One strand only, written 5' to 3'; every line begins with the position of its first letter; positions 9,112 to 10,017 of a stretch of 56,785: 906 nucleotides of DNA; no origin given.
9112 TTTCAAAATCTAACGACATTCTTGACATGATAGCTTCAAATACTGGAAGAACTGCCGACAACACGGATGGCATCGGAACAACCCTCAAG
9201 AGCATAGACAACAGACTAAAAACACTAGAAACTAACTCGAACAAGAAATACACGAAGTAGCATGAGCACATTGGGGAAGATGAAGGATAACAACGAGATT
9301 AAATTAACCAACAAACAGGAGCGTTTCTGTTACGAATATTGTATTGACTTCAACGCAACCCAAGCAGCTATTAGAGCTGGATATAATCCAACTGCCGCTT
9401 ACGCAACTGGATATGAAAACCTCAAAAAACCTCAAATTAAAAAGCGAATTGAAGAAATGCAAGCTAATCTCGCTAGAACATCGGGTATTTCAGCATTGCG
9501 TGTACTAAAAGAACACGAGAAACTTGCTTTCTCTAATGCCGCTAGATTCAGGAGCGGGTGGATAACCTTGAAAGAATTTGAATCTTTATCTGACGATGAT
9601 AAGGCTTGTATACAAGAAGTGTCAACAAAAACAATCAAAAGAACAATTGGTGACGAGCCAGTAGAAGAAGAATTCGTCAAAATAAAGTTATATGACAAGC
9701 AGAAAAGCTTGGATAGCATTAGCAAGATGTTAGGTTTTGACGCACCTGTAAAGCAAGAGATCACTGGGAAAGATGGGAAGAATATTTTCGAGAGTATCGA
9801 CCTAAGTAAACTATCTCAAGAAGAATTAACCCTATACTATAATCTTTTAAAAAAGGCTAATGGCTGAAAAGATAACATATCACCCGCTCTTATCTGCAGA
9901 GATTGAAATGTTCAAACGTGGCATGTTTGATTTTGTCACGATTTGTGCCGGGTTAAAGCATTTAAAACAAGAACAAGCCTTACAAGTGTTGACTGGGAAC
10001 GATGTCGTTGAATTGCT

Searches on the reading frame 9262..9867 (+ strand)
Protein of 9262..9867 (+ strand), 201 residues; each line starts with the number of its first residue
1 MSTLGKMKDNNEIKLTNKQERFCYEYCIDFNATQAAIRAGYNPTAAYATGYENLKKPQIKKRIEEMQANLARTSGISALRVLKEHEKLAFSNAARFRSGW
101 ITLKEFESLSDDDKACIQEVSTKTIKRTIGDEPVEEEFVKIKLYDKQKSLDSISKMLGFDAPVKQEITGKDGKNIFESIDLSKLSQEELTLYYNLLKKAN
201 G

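Call 21: search_protein_families(library=phrogs, proteins=[window:9262-9867:+])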
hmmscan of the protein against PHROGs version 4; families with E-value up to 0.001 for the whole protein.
window:9262-9867:+ (201 aa): 6 families
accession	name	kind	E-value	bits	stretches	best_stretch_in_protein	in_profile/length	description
phrog_51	-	head and packaging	1.8e-35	123.9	1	6-184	80-240/261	terminase small subunit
phrog_2606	-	head and packaging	2.8e-21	77.1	1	11-93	85-168/310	terminase small subunit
phrog_17390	-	unknown function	3.7e-17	62.9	1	14-72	2-60/69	-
phrog_641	-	head and packaging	3.3e-06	28.7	1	15-74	3-62/162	terminase small subunit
phrog_5334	-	head and packaging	1.2e-05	26.5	1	8-73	10-76/162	terminase small subunit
phrog_32222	-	unknown function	0.00045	21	1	13-72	90-149/241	-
